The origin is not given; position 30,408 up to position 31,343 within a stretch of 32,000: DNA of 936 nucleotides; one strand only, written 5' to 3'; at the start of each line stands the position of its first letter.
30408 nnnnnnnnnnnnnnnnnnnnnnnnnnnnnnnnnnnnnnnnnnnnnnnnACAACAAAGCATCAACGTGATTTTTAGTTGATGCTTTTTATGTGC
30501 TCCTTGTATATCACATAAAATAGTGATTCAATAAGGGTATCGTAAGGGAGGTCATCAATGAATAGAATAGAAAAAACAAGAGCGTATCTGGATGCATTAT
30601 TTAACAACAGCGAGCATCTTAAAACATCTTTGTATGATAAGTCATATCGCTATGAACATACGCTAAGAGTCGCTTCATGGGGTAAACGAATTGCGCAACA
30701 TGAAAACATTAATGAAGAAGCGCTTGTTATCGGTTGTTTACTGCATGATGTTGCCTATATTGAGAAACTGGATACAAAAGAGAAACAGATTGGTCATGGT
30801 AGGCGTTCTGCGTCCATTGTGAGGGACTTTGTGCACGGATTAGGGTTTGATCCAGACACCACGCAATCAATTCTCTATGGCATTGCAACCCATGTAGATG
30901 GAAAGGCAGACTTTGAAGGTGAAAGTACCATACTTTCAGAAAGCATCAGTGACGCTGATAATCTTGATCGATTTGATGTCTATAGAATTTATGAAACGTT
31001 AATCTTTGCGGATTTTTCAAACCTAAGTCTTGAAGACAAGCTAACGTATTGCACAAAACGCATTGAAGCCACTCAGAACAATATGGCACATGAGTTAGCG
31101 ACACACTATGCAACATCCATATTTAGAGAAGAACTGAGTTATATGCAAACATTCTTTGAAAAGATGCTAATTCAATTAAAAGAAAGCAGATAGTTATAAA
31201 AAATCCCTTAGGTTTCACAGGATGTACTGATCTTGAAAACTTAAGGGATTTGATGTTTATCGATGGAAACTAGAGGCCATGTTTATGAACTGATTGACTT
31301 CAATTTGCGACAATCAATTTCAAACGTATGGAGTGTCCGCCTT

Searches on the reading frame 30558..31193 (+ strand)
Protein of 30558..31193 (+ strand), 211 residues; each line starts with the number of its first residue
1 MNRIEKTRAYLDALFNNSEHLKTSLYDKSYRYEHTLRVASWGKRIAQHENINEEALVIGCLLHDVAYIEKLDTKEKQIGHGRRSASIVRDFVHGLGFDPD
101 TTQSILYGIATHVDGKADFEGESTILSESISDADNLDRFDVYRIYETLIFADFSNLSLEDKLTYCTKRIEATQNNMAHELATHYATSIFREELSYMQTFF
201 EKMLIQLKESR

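Call 45: search_protein_families(library=pfam, proteins=[window:30558-31193:+], max_evalue=0.0001)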
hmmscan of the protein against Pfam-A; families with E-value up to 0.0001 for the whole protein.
window:30558-31193:+ (211 aa): 1 family
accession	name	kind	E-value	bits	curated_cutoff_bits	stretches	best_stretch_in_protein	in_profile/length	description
PF01966.28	HD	-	5.5e-13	49.7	22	1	31-138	1-115/116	HD domain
